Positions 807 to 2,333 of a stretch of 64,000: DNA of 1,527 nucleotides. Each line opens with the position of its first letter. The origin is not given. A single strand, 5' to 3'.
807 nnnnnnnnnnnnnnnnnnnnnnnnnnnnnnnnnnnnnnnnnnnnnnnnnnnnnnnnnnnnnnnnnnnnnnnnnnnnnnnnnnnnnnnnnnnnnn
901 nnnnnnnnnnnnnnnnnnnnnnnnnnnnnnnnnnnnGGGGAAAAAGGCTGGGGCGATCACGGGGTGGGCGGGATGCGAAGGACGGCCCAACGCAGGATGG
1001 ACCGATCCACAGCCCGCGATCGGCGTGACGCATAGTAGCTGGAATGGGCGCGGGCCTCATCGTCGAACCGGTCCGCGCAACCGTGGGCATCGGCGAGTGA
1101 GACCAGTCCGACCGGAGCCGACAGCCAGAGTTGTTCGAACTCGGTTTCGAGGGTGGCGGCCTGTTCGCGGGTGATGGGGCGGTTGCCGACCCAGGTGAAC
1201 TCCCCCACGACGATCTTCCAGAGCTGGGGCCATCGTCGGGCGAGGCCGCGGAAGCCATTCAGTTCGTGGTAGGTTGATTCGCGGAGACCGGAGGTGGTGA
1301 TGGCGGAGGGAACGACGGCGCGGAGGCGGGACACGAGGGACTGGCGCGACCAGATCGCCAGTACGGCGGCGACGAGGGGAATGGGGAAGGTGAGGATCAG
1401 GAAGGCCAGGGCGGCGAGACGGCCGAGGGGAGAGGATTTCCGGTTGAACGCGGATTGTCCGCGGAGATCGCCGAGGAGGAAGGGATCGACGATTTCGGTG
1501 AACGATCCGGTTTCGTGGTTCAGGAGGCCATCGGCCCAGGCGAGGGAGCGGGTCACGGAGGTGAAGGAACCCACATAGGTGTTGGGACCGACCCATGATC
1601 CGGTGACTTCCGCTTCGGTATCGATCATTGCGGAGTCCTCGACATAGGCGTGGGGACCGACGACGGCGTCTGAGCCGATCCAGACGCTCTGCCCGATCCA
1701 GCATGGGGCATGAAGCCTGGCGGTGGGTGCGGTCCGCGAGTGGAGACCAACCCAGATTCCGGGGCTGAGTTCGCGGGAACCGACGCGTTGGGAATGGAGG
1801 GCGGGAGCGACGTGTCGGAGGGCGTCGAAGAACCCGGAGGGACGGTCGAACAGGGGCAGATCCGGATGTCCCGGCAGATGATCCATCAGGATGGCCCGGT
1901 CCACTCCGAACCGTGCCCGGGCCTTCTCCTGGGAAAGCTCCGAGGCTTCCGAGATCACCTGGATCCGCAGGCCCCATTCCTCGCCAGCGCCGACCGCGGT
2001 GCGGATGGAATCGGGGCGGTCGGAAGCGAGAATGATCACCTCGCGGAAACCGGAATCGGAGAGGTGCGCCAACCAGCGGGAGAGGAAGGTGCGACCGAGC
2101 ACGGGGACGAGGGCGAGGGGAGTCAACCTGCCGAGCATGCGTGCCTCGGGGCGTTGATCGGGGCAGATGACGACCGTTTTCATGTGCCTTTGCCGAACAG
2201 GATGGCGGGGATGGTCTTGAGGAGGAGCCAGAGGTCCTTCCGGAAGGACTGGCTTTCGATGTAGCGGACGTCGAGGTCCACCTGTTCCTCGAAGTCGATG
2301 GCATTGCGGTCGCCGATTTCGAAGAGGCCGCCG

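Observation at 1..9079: Nine translationally coupled genes wire an H-NOX gas sensor and phosphorelay directly to glycan-synthesis enzymes and a STAS/RsbW partner-switch pair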

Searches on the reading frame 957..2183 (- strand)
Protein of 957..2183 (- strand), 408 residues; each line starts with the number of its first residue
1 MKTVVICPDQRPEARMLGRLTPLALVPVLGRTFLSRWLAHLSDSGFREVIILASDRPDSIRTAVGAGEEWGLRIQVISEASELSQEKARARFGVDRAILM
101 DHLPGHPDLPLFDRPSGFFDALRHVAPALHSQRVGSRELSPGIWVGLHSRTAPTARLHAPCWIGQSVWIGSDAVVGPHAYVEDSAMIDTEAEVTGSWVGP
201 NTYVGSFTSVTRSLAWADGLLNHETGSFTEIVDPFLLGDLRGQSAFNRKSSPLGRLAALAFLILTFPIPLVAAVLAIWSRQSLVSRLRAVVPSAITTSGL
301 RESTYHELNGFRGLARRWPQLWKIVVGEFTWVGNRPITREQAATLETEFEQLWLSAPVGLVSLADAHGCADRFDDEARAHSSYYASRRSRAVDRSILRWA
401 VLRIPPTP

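Call 7: search_protein_families(library=pfam, proteins=[window:957-2183:-], max_evalue=0.01)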
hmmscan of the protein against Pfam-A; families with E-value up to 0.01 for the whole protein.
window:957-2183:- (408 aa): 3 families
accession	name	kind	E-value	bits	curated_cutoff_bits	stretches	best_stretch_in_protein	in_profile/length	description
PF02397.22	Bac_transf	-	1.3e-06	28.5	27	1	319-401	92-174/179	Bacterial sugar transferase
PF00132.30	Hexapep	-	3e-06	27.1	27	1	161-189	2-30/36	Bacterial transferase hexapeptide (six repeats)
PF25084.1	LbH_EIF2B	-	0.0098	16.3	54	0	164-218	7-61/105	EIF2B subunit epsilon LbH domain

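Call 11: find_encoding_contigs(protein=window:957-2183:-, flank=10000, max_places=6)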
Protein window:957-2183:- (408 aa): 3 contigs read that carry it; 1 place shown.
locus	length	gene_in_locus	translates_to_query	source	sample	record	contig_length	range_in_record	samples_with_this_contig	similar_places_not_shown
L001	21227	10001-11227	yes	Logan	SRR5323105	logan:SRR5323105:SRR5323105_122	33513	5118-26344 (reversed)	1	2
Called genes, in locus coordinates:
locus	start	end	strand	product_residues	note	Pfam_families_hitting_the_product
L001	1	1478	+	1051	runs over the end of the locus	PF02563:Poly_export, PF22461:SLBB_2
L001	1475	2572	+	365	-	PF02563:Poly_export, PF10531:SLBB (weak), PF22461:SLBB_2, PF10531:SLBB (weak)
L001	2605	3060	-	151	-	-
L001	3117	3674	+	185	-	PF07700:HNOB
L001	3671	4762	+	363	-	PF07701:HNOBA, PF00989:PAS, PF08448:PAS_4, PF13426:PAS_9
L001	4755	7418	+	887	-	PF00512:HisKA, PF02518:HATPase_c, PF00072:Response_reg, PF01627:Hpt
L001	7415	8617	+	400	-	PF13439:Glyco_transf_4, PF13579:Glyco_trans_4_4 (weak), PF00534:Glycos_transf_1, PF13692:Glyco_trans_1_4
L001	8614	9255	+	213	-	PF00485:PRK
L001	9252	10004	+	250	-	PF02397:Bac_transf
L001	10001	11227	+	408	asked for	PF00132:Hexapep (faint), PF02397:Bac_transf (weak)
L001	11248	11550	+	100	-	PF01740:STAS, PF13466:STAS_2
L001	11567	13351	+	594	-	PF13581:HATPase_c_2, PF01590:GAF (weak), PF07228:SpoIIE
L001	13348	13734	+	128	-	PF00072:Response_reg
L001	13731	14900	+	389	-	PF01663:Phosphodiest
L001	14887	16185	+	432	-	PF13439:Glyco_transf_4, PF13579:Glyco_trans_4_4, PF20706:GT4-conflict, PF00534:Glycos_transf_1, PF13692:Glyco_trans_1_4, PF13524:Glyco_trans_1_2 (weak)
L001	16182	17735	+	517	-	PF01943:Polysacc_synt, PF01554:MatE, PF13440:Polysacc_synt_3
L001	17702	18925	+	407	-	PF00534:Glycos_transf_1 (weak), PF13692:Glyco_trans_1_4, PF13524:Glyco_trans_1_2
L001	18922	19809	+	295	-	PF00535:Glycos_transf_2, PF13641:Glyco_tranf_2_3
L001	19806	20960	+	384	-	-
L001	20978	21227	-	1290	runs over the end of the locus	PF00668:Condensation, PF00501:AMP-binding, PF13193:AMP-binding_C, PF00550:PP-binding, PF00975:Thioesterase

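Call 20: find_related_loci(query=A1, collection=genome_contigs, flank=10000)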
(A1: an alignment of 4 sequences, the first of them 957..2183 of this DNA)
Query A1 (408 aa) in genome_contigs; peptide patterns used: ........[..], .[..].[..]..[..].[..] (x = any residue, [..] = any of these).
96 stretches matched a pattern; 72 encode a relative of the query (tblastn E <= 1e-3); 72 distinct loci.
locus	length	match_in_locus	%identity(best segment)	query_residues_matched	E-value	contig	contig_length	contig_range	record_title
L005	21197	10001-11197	59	1-398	9e-150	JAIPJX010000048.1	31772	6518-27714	MAG: Verrucomicrobia bacterium isolate Tobar12.5m-G45 Tobar12-5m-C970, whole genome shotgun sequence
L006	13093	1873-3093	57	1-406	1e-149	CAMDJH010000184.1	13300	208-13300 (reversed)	MAG: Akkermansia muciniphila isolate ZH-13nov19-140 genome assembly, contig: ZH-13nov19-C7799, whole genome shotgun sequ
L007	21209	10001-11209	58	1-401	1e-148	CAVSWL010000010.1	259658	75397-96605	MAG: uncultured Gammaproteobacteria bacterium isolate MFD05684.bin.3.143 genome assembly, contig: contig_21114, whole ge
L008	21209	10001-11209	57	1-403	3e-147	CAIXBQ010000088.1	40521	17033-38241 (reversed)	MAG: uncultured Verrucomicrobia subdivision 3 bacterium isolate MJ-2014_bin-0712 genome assembly, contig: bin-0712:088/1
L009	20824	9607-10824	57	1-408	5e-143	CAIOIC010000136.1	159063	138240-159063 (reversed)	MAG: uncultured Verrucomicrobia subdivision 3 bacterium isolate KTt_bin-0432 genome assembly, contig: bin-0432:136/136,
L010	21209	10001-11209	56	1-403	1e-141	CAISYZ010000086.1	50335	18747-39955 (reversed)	MAG: uncultured Verrucomicrobia subdivision 3 bacterium isolate AM_bin-2963 genome assembly, contig: bin-2963:086/260, w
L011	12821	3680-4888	57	1-403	6e-141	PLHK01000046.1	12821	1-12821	MAG: Limisphaerales bacterium isolate bog_1402 73.20110800_S1S.11_contig_43593, whole genome shotgun sequence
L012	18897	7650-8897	52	1-406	1e-128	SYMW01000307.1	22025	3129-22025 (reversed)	MAG: Verrucomicrobiales bacterium isolate F1-80-MAGs106 F1-80__c738748, whole genome shotgun sequence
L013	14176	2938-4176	54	2-403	2e-125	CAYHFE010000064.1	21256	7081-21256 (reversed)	MAG TPA_asm: uncultured Verrucomicrobiota bacterium isolate ERP119702_co1_132 genome assembly, contig: NODE_2664_length_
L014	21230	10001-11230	50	1-399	5e-117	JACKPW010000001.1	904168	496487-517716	MAG: Verrucomicrobiales bacterium isolate HK-STAS-VERR-4 HK-STAS-VERR-4_1, whole genome shotgun sequence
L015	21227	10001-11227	48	1-398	5e-110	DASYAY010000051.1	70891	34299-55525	MAG TPA_asm: Chthoniobacter sp. isolate SMAG_U4893 k141_2145932, whole genome shotgun sequence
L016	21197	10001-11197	47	1-403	8e-110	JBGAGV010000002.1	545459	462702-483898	MAG: Chthoniobacteraceae bacterium isolate MAG_MBR_H125.92 MBRH125-92_opera_contig_96, whole genome shotgun sequence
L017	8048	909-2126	46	1-397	4e-106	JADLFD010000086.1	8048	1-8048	MAG: Verrucomicrobiales bacterium isolate SJ352 c_000000091038, whole genome shotgun sequence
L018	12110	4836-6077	47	1-402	2e-104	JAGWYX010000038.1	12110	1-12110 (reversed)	MAG: Verrucomicrobia bacterium isolate REEB50 contig-150_6742, whole genome shotgun sequence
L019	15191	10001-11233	47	1-404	3e-104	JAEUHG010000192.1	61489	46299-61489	MAG: Verrucomicrobiales bacterium isolate new MAG-11 k141_4037475, whole genome shotgun sequence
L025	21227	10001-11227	43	1-397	3e-101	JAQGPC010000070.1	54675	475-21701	MAG: Pedosphaera sp. isolate RYN_629 scaffold_436579, whole genome shotgun sequence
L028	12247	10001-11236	41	1-404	4e-101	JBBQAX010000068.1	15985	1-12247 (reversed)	MAG: Verrucomicrobiota bacterium isolate Co_metawrap_1426 Cmw_1426_k141_7774661_length_15985_cov_9.0000, whole genome sh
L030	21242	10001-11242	42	1-402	9e-101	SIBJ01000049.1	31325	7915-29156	MAG: Pedosphaera sp. isolate Baikal-deep-G230 BACOMB-C6374, whole genome shotgun sequence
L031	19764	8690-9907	46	1-397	2e-100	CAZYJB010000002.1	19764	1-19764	MAG TPA_asm: uncultured Verrucomicrobiota bacterium isolate SRP287051_co1_182 genome assembly, contig: NODE_3880_length_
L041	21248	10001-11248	42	1-404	8e-96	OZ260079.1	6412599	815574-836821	MAG: Phragmitibacter sp. isolate NI281-mx-bin07 genome assembly, chromosome: 1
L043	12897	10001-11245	39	1-404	2e-94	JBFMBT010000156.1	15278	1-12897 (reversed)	MAG: Verrucomicrobiota bacterium isolate MAG171 MAG171_156, whole genome shotgun sequence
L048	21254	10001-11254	43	1-406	3e-91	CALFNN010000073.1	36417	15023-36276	MAG TPA_asm: uncultured Opitutaceae bacterium isolate ERR1654122_bin.5_CONCOCT_v1.1_MAG genome assembly, contig: ERZ1505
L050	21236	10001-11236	41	1-402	4e-86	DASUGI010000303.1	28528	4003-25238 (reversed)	MAG TPA_asm: Verrucomicrobiia bacterium isolate SMAG_U1401 k141_648112, whole genome shotgun sequence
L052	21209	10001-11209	42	2-404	1e-82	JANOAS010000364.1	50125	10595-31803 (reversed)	MAG: bacterium isolate VAR_18_metabat_284 VAR_18_k141_1288716, whole genome shotgun sequence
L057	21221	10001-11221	39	2-408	3e-76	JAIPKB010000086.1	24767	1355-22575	MAG: Akkermansiaceae bacterium isolate Tobar13m-G56 Tobar13m-C2221, whole genome shotgun sequence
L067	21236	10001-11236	44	1-399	5e-103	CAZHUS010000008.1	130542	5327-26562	MAG TPA_asm: uncultured Verrucomicrobiota bacterium isolate binchicken_co16_315 genome assembly, contig: NODE_198_length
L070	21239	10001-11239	49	1-402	2e-111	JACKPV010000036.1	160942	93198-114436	MAG: Verrucomicrobiales bacterium isolate HK-STAS-VERR-3 HK-STAS-VERR-3_36, whole genome shotgun sequence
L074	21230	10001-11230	44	1-408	9e-92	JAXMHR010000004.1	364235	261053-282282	MAG: Verrucomicrobiota bacterium isolate STL-VER9 C2.24.fa-4, whole genome shotgun sequence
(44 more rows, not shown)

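Call 25: search_protein_families(library=pfam, proteins=[L043:5096-7771:+, L048:4451-7096:+, L050:4436-7213:+, L028:2207-4885:+, L025:3-2783:+, L030:617-3505:+, L067:2386-7335:+, L031:3993-7889:+, L008:6374-7282:+, L041:6070-7053:+], max_evalue=0.0001)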
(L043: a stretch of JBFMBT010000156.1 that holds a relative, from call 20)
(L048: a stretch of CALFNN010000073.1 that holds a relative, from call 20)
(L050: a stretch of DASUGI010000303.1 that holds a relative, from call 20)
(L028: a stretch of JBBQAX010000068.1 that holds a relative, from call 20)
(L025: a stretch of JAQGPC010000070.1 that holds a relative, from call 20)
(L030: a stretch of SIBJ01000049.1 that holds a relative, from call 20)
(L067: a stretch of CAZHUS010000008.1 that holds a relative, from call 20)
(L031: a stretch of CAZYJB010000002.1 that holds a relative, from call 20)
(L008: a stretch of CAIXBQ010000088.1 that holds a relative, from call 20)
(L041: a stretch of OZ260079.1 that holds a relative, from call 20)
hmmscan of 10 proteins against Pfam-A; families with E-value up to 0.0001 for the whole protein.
L043:5096-7771:+ (892 aa): 2 families
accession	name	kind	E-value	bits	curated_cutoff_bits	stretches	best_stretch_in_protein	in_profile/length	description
PF00759.25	Glyco_hydro_9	-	5.8e-40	138.3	27.7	1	295-722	11-393/444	Glycosyl hydrolase family 9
PF02927.20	CelD_N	-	1.1e-15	58.5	24.6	1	181-272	2-84/86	Cellulase N-terminal ig-like domain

L048:4451-7096:+ (882 aa): 2 families
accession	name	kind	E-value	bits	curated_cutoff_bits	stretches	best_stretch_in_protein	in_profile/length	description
PF00759.25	Glyco_hydro_9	-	4.6e-45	155.2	27.7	1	285-728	11-413/444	Glycosyl hydrolase family 9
PF02927.20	CelD_N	-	2.1e-13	51.3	24.6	1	170-263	2-85/86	Cellulase N-terminal ig-like domain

L050:4436-7213:+ (926 aa): 2 families
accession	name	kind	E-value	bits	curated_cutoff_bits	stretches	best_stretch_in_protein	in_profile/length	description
PF00759.25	Glyco_hydro_9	-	4.9e-41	141.9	27.7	1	322-750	10-393/444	Glycosyl hydrolase family 9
PF02927.20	CelD_N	-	2.6e-13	51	24.6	1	207-301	3-85/86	Cellulase N-terminal ig-like domain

L028:2207-4885:+ (893 aa): 2 families
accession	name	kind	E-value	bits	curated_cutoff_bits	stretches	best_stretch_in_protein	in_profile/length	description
PF00759.25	Glyco_hydro_9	-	3.3e-45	155.7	27.7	1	284-715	10-396/444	Glycosyl hydrolase family 9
PF02927.20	CelD_N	-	1.2e-14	55.2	24.6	1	169-263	3-85/86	Cellulase N-terminal ig-like domain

L025:3-2783:+ (927 aa): 2 families
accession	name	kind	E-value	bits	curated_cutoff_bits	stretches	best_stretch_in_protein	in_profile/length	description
PF00759.25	Glyco_hydro_9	-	3.5e-24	86.4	27.7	1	6-325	92-421/444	Glycosyl hydrolase family 9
PF13385.13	Laminin_G_3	-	6.8e-05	23.5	27.6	0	541-664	15-138/151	Concanavalin A-like lectin/glucanases superfamily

L030:617-3505:+ (963 aa): 4 families
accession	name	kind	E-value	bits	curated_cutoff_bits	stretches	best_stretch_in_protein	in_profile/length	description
PF25275.1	Golvesin_C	-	1.9e-22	80.2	31.6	1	702-831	2-129/132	Golvesin C-terminal domain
PF01510.30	Amidase_2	-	1.7e-19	70.8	26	1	81-211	7-120/131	N-acetylmuramoyl-L-alanine amidase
PF16656.11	Pur_ac_phosph_N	-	7.1e-06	26.9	30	1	617-697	6-93/93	Purple acid Phosphatase, N-terminal domain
PF13927.12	Ig_3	-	2.1e-05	25.4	30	0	248-315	2-78/78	Immunoglobulin domain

L067:2386-7335:+ (1650 aa): 10 families
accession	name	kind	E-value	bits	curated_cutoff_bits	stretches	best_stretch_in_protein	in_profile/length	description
PF02518.31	HATPase_c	-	8e-29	100.8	26.4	1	1101-1214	1-108/111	Histidine kinase-, DNA gyrase B-, and HSP90-like ATPase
PF00072.30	Response_reg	-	7.3e-28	97.4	30.2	1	1384-1500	1-109/111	Response regulator receiver domain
PF00512.31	HisKA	-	1.3e-21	76.9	26.9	1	989-1054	1-66/66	His Kinase A (phospho-acceptor) domain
PF13426.13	PAS_9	-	4.2e-16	59.5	27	2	855-954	3-103/103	PAS domain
PF01627.28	Hpt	-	1.5e-13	51.3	24.6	1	1550-1641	2-82/84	Hpt domain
PF08448.16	PAS_4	-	4.4e-12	46.6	23.1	1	548-647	6-108/110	PAS fold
PF13188.13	PAS_8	-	8.8e-12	44.9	21.8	0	536-586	1-51/65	PAS domain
PF00989.32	PAS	-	2.7e-11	43.9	22.6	1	847-888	5-46/113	PAS fold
PF01590.32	GAF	-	2.4e-08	35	22.4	1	683-819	8-130/133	GAF domain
PF13185.12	GAF_2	-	2.3e-05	25.1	28.6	0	680-823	7-136/136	GAF domain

L031:3993-7889:+ (1299 aa): 11 families
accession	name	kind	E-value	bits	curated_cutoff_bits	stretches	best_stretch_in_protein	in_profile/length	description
PF00072.30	Response_reg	-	2e-32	112.1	30.2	2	1052-1167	1-110/111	Response regulator receiver domain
PF02518.31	HATPase_c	-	8.2e-32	110.4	26.4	1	788-897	2-110/111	Histidine kinase-, DNA gyrase B-, and HSP90-like ATPase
PF00989.32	PAS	-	3.2e-30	104.9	22.6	3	105-208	10-113/113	PAS fold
PF13426.13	PAS_9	-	3e-29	101.8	27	2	107-210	2-103/103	PAS domain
PF08448.16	PAS_4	-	2e-27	96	23.1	2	107-213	6-110/110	PAS fold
PF00512.31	HisKA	-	4.5e-20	71.9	26.9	1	675-739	1-65/66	His Kinase A (phospho-acceptor) domain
PF13188.13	PAS_8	-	8e-18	64.1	21.8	1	394-439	2-44/65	PAS domain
PF13185.12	GAF_2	-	1e-14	55.3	28.6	1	238-375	8-131/136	GAF domain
PF01627.28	Hpt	-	1.5e-11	44.8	24.6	1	1205-1288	1-84/84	Hpt domain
PF01590.32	GAF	-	2.1e-09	38.4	22.4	1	238-375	6-129/133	GAF domain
PF08447.18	PAS_3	-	2.7e-09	37.6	25.6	0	121-202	4-86/89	PAS fold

L008:6374-7282:+ (303 aa): 2 families
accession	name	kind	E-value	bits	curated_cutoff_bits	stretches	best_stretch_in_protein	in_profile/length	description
PF00722.28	Glyco_hydro_16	-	3.4e-24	85.7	22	1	112-280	23-166/175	Glycosyl hydrolases family 16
PF03935.22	SKN1_KRE6_Sbg1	-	2.2e-13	49.9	30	1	58-177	113-231/501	Beta-glucan synthesis-associated protein SKN1/KRE6/Sbg1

L041:6070-7053:+ (328 aa): 6 families
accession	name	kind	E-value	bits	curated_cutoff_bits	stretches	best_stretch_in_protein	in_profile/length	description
PF07726.17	AAA_3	-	5.9e-62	207.8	27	1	49-179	1-131/131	ATPase family associated with various cellular activities (AAA)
PF17863.7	AAA_lid_2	-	5.4e-21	74.5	22.7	1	247-316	1-70/74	AAA lid domain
PF07728.20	AAA_5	-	4e-15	56.5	22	1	49-177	1-139/139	AAA domain (dynein-related subfamily)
PF20030.5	bpMoxR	-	1e-11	44.7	27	1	19-205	3-190/205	MoxR domain in the MoxR-vWA-beta-propeller ternary systems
PF00004.35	AAA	-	2e-06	28.7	21.2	1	50-162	1-113/131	ATPase family associated with various cellular activities (AAA)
PF05496.18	RuvB_N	-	9.7e-05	22.6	27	0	48-139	34-113/159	Holliday junction DNA helicase RuvB P-loop domain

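Call 50: find_homologous_proteins(query=window:957-2183:-, max_evalue=1e-10)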
Query window:957-2183:- (408 aa): 394 proteins with E <= 1e-10 among 8000 candidates; the best 120 are listed.
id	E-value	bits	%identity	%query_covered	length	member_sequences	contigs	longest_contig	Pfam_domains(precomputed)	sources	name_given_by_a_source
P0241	1.8e-205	701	100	76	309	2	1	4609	PF00132.31,PF02397.23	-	-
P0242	4.5e-159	548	61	100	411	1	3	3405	-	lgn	-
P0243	8.7e-156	537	60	100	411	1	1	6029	-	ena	-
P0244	2.9e-155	535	59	100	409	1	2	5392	-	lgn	-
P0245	1.3e-154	533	61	100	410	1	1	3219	-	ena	-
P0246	1.6e-154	533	59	100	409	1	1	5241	PF00132.31,PF02397.23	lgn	-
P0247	5.7e-154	531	59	100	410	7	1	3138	-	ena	-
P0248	7.0e-154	531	58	100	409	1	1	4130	-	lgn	-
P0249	6.2e-153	527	58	100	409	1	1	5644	-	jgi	jgi:hypothetical protein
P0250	2.0e-152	526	58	99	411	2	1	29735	PF02397.23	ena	-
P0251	1.4e-151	523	57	100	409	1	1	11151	PF02397.23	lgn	-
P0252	2.2e-151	522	60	98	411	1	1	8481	-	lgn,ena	-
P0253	7.4e-150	517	57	100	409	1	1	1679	PF00132.31,PF02397.23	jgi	jgi:hypothetical protein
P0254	9.4e-150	517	57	100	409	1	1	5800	PF02397.23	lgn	-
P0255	1.2e-149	517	57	99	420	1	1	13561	-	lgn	-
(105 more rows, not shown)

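Call 53: search_protein_families(library=ncbifam, proteins=[window:957-2183:-, L001:11567-13351:+, L001:13731-14900:+, L001:19806-20960:+], max_evalue=0.00001)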
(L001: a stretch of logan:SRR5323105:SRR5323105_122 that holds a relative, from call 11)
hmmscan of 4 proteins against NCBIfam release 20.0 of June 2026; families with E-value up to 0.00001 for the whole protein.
window:957-2183:- (408 aa): 3 families
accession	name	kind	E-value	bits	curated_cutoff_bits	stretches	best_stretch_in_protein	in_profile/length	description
NF052502.1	man1P_GTase_Rv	exception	8.4e-09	34.7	440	0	15-84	15-84/352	mannose-1-phosphate guanylyltransferase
TIGR03992.1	Arch_glmU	subfamily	1.6e-08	33.9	292.1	0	1-82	1-82/393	bifunctional sugar-1-phosphate nucleotidylyltransferase/acetyltransferase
TIGR01208.1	rmlA_long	equivalog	3.5e-06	26.2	320.25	0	17-83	16-83/353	glucose-1-phosphate thymidylyltransferase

L001:11567-13351:+ (594 aa): 3 families
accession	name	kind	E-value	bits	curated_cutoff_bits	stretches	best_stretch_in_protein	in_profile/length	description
NF045505.1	RR_RssB_Pseudo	equivalog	9.9e-07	28.1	700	1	357-534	159-341/394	two-component system response regulator RssB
NF041045.1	RsbA_anti_sig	subfamily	1.1e-06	28.2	210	1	16-141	184-301/303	anti-sigma factor RsbA family regulatory protein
NF038263.1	prot_phos_SiaA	equivalog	5.2e-06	25.3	700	0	385-589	447-654/658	biofilm regulation protein phosphatase SiaA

L001:13731-14900:+ (389 aa): 0 families

L001:19806-20960:+ (384 aa): 0 families

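Call 54: predict_structure(alignment_id=A2)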
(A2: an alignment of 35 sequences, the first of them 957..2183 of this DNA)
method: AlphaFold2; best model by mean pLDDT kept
length: 408 residues; sequences in the alignment: 35
mean_pLDDT: 88.3   pTM: 0.67
mean pLDDT of the five models: 88.3, 87.8, 82.3, 75.9, 73.0
residues with pLDDT >= 90: 252; 70-90: 130; 50-70: 15; < 50: 11
segments of 3 or more residues with pLDDT < 50: 242-247, 294-298
pLDDT, mean of each block of 10 residues (from residue 1): 93 89 93 95 97 96 93 97 95 95 93 94 85 81 90 95 91 96 91 97 91 95 94 81 51 91 94 91 91 49 89 91 91 90 78 83 87 85 80 87 74
secondary structure, 60 per line:
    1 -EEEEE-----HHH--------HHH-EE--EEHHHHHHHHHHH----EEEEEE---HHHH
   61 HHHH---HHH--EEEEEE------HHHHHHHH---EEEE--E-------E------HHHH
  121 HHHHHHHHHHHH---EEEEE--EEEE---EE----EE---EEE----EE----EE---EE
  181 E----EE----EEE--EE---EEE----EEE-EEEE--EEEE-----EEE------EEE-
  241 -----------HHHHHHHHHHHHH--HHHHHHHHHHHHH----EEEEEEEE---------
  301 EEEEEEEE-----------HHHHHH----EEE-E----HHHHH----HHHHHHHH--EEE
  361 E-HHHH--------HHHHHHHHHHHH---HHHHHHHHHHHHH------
elements in order: E2-6 H33-43 E48-53 H57-64 E73-78 H85-92 E96-99 H117-132 E136-140 E143-146 E161-163 E179-181 E192-194 E202-204 E209-211 E213-216 E219-222 E228-230 E237-239 H252-264 H267-279 E284-291 E301-308 H320-325 E330-332 H339-343 H348-355 E358-361 H363-366 H375-386 H390-402
